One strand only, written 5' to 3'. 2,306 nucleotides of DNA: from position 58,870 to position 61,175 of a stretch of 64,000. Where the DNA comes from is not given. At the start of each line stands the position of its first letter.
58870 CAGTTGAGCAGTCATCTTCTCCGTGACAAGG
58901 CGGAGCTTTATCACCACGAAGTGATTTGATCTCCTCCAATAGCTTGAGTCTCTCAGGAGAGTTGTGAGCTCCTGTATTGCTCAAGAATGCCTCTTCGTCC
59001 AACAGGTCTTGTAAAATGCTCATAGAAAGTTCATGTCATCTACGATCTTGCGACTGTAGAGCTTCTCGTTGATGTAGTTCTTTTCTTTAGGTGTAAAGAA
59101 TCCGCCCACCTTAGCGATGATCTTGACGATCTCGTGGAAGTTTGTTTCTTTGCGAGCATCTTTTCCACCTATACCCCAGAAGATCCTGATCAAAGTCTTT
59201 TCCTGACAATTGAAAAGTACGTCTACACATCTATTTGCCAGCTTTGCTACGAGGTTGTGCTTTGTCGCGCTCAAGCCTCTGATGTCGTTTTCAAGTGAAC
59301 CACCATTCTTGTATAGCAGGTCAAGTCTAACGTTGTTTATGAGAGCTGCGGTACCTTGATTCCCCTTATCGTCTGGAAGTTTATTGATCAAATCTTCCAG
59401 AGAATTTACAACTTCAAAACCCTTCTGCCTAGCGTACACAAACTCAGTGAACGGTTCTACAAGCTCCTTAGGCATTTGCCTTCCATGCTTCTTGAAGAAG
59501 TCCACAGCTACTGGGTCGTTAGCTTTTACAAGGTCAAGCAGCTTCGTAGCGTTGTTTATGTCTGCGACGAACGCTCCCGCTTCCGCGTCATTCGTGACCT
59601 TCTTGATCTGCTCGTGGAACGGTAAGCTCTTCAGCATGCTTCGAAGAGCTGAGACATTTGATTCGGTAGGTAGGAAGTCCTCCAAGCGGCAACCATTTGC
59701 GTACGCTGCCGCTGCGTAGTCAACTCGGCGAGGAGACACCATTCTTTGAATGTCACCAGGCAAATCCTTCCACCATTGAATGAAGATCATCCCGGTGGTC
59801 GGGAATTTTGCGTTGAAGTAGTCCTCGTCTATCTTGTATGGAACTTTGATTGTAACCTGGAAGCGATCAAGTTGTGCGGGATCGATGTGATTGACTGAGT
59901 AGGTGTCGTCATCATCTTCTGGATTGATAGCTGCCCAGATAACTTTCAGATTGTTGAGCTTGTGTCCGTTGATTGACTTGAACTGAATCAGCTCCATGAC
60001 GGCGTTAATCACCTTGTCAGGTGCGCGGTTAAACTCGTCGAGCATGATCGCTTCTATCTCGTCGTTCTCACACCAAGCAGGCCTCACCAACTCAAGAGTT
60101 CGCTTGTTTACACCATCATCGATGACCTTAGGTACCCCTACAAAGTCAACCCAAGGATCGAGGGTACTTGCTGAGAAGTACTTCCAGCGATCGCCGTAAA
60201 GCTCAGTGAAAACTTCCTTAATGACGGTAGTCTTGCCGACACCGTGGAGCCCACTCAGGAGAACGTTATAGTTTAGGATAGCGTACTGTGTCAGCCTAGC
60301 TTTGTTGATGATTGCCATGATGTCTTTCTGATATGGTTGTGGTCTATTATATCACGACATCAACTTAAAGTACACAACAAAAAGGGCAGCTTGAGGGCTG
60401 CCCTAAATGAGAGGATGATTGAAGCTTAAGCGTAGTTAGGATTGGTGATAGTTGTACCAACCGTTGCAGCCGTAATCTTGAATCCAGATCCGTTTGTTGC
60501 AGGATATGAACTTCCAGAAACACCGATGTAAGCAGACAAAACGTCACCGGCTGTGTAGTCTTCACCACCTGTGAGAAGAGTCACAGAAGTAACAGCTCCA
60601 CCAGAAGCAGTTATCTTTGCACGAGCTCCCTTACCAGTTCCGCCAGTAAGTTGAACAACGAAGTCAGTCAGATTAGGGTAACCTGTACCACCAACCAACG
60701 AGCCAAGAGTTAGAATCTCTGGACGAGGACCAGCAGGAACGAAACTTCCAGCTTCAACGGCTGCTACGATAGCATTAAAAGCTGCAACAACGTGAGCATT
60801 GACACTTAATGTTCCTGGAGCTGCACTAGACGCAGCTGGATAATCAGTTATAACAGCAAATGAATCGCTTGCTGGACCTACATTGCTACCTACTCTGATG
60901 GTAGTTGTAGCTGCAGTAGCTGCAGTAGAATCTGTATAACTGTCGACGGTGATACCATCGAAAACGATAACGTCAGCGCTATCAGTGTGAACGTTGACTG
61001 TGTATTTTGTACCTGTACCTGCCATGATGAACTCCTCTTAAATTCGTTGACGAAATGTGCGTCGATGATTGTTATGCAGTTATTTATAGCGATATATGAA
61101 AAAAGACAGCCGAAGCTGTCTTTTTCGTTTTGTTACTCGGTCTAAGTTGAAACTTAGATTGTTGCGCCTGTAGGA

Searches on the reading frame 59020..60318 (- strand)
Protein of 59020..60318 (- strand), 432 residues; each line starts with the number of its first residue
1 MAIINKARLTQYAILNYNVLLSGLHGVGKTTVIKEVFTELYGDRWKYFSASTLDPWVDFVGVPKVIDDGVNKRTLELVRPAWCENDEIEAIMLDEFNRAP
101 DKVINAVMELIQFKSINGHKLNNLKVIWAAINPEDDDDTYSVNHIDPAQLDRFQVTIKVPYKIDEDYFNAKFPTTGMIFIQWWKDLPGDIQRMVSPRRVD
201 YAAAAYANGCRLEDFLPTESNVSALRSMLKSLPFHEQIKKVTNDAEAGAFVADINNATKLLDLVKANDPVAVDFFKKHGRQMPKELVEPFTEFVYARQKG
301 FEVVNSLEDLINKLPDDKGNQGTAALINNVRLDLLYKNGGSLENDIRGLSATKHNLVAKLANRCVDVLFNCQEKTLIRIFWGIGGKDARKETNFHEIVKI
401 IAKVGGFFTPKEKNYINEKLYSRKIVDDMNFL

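Call 6: search_protein_families(library=pfam, proteins=[window:59020-60318:-], max_evalue=0.01)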
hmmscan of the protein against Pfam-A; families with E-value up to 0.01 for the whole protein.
window:59020-60318:- (432 aa): 6 families
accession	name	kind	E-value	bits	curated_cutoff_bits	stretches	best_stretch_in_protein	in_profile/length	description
PF07726.17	AAA_3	-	4.1e-07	30.4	27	1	19-154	2-130/131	ATPase family associated with various cellular activities (AAA)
PF07728.20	AAA_5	-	9.5e-06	26.1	22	1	18-153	1-139/139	AAA domain (dynein-related subfamily)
PF00004.35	AAA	-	1.6e-05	25.8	21.2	1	19-161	1-131/131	ATPase family associated with various cellular activities (AAA)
PF13191.12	AAA_16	-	0.00012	23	32.6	1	18-50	26-58/167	AAA ATPase domain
PF13173.12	AAA_14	-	0.00099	19.6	27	1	18-101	4-76/129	AAA domain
PF20720.3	nSTAND3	-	0.003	17.7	27.2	1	18-60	19-61/155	Novel STAND NTPase 3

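Call 9: search_dna_similar(query=window:59020-60318:-, collection=phages, mode=protein, max_evalue=0.001)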
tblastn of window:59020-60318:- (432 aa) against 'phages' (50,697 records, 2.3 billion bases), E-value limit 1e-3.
Records with a match: 20; places in all: 20; records where one place covers at least 80% of the query: 0.
Best place of each record, by identity: <60% 20.
By first word of the organism name: Bacillus 8; Vibrio 6; Ralstonia 2; uncultured 1; Burkholderia 1; Moorella 1; Bacteriophage 1.
By host as written in the record: - 4; Bacillus subtilis 4; Vibrio alginolyticus CECT 521 2; Bacillus subtilis subsp. subtilis 168 2; Burkholderia 1; Vibrio sp. 1; Vibrio parahaemolyticus 1; Vibrio parahaemolyticus TY18 1; and 4 more.
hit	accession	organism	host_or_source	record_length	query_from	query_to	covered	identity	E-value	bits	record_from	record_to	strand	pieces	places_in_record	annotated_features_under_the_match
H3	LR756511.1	uncultured phage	metagenomic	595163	16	273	60%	43.7%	2e-51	192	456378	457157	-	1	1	record has no annotation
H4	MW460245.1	Burkholderia phage BCSR5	Burkholderia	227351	3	223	51%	41.7%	1e-43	169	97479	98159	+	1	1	hypothetical protein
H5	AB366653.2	Ralstonia phage phiRSL1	-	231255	3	229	53%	40.0%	4e-46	176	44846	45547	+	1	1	ATPase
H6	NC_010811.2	Ralstonia phage phiRSL1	-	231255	3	229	53%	40.0%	4e-46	176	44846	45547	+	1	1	ATPase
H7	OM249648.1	Vibrio phage phiKT1024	Vibrio sp.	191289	6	205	46%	29.3%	9e-11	70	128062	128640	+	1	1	putative MoxR-like ATPase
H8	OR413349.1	Vibrio phage pv27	Vibrio parahaemolyticus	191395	6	205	46%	29.3%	9e-11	70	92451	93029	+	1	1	ATPase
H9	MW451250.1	Vibrio phage phiTY18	Vibrio parahaemolyticus TY18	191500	6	205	46%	29.3%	9e-11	70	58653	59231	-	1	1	record has no annotation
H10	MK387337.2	Vibrio phage Va1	Vibrio alginolyticus NBRC 15630 = ATCC ...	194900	6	205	46%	29.3%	1e-10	70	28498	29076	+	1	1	hypothetical protein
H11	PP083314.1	Vibrio phage VB_VaC_SRILMA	Vibrio alginolyticus CECT 521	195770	6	205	46%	29.3%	1e-10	70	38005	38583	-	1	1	ATPase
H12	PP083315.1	Vibrio phage VB_VaC_TDDLMA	Vibrio alginolyticus CECT 521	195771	6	205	46%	29.3%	1e-10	70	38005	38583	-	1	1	ATPase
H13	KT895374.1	Bacillus phage vB_BpuM-BpSp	Bacillus pumilus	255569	20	153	31%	29.6%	5e-4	49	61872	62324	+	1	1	AAA ATPase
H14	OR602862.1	Moorella phage MTATph1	Moorella thermoacetica DSM 103132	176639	14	165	35%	25.8%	2e-4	50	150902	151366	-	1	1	ATPase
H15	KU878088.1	Bacillus phage AR9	Bacillus subtilis subsp. subtilis 168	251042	20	153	31%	28.8%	3e-4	49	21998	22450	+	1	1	AAA family ATPase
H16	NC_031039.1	Bacillus phage AR9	Bacillus subtilis subsp. subtilis 168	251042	20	153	31%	28.8%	3e-4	49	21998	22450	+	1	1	ATPase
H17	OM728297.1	Bacillus phage vB_BsuM-Goe21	Bacillus subtilis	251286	20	153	31%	28.8%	3e-4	49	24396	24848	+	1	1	hypothetical protein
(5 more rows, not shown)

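Call 26: find_related_loci(query=window:59020-60318:-, collection=viral_contigs, flank=10000)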
Query window:59020-60318:- (432 aa) in viral_contigs; peptide patterns used: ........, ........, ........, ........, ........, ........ (x = any residue, [..] = any of these).
4 stretches matched a pattern, but none encodes a relative of the query by tblastn (E <= 1e-3).

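Call 108: get_annotated_region(hit=H5, flank=7000)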
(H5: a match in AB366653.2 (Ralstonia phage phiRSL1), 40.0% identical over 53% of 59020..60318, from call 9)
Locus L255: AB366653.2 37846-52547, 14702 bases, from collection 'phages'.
description: Ralstonia phage RSL1 DNA, complete genome.
organism: Ralstonia phage phiRSL1 (NCBI taxid 1980924)
taxonomy: Viruses; Duplodnaviria; Heunggongvirae; Uroviricota; Caudoviricetes; Mieseafarmvirus; Mieseafarmvirus RSL1
host: -; source: -; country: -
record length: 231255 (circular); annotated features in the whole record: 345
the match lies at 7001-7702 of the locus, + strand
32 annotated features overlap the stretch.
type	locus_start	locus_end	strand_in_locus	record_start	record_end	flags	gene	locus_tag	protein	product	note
CDS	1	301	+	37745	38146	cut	-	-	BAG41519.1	hypothetical protein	ORF073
CDS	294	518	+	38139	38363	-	-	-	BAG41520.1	hypothetical protein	ORF074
CDS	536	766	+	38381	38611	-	-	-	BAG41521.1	hypothetical protein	ORF075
CDS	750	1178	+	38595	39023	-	-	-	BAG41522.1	hypothetical protein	ORF076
CDS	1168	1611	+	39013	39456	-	-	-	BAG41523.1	hypothetical protein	ORF077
CDS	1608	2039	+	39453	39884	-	-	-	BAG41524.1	hypothetical protein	ORF078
CDS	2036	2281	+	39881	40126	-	-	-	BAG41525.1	hypothetical protein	ORF079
CDS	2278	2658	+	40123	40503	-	-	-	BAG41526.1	hypothetical protein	ORF080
CDS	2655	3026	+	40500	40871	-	-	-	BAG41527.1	hypothetical protein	ORF081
CDS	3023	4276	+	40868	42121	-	-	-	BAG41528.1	uncharacterized conserved protein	ORF082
CDS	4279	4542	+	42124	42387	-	-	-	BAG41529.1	Acyl carrier protein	ORF083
CDS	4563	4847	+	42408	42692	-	-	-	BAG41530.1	hypothetical protein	ORF084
CDS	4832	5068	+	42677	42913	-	-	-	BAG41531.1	hypothetical protein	ORF085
CDS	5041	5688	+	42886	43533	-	-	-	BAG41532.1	hypothetical protein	ORF086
CDS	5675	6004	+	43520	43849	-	-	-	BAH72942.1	hypothetical protein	ORF087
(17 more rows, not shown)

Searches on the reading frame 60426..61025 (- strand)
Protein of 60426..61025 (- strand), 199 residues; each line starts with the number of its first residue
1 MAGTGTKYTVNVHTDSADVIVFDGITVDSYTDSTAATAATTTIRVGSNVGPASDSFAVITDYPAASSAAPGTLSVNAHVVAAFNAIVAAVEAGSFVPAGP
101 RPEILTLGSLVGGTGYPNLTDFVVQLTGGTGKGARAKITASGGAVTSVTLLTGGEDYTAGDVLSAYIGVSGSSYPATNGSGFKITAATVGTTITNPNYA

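Call 6: search_protein_families(library=pfam, proteins=[window:60426-61025:-], max_evalue=0.01)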
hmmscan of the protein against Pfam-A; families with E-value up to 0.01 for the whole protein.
window:60426-61025:- (199 aa): 0 families

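Call 16: search_protein_families(library=phrogs, proteins=[window:60426-61025:-], max_evalue=0.001)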
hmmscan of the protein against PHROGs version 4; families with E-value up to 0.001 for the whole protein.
window:60426-61025:- (199 aa): 3 families
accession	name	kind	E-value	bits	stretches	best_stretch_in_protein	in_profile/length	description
phrog_5342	-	tail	2e-06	25.9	1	112-191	2374-2446/3319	tail fiber protein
phrog_438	-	tail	9.7e-06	26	1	112-171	206-264/478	baseplate wedge subunit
phrog_6005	-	head and packaging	0.00056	18.5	1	44-194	246-313/1512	virion structural protein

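Call 84: search_solved_structures(query=window:60426-61025:-, max_evalue=0.1, show_alignments=1)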
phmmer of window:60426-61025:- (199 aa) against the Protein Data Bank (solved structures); distinct sequences matched with E-value up to 0.1: 1.
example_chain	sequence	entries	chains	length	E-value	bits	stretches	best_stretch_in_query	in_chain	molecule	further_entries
8u79_A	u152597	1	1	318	0.013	18.6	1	98-186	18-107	Immunogenic protein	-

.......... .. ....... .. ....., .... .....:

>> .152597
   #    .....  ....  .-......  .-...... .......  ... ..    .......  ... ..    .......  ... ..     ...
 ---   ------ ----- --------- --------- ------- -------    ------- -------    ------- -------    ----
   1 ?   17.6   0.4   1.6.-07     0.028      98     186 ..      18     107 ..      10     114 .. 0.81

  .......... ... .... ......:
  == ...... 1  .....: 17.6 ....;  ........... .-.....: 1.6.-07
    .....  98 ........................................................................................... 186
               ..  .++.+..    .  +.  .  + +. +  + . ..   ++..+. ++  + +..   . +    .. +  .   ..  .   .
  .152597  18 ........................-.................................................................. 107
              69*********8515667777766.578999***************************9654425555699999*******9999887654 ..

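Call 88: search_dna_similar(query=window:60426-61025:-, collection=phages, mode=protein, max_evalue=0.001, max_rows=25)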
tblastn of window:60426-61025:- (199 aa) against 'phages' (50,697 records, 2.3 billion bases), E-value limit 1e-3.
Records with a match: 4; places in all: 4; records where one place covers at least 80% of the query: 0.
Best place of each record, by identity: <60% 4.
By first word of the organism name: Prochlorococcus 2; Synechococcus 2.
By host as written in the record: Prochlorococcus sp. NATL1A 2; - 2.
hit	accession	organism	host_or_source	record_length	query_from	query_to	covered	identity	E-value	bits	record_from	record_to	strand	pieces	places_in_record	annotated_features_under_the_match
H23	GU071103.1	Prochlorococcus phage P-SSM7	Prochlorococcus sp. NATL1A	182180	97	164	34%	42.6%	7e-4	45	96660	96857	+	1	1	YadA domain-containing structural protein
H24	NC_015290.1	Prochlorococcus phage P-SSM7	Prochlorococcus sp. NATL1A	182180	97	164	34%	42.6%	7e-4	45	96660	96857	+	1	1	structural protein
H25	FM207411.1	Synechococcus phage S-RSM4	-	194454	112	159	24%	54.2%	1e-4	48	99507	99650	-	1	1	tailfiber like protein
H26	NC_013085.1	Synechococcus phage S-RSM4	-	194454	112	159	24%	54.2%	1e-4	48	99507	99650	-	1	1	tail fiber protein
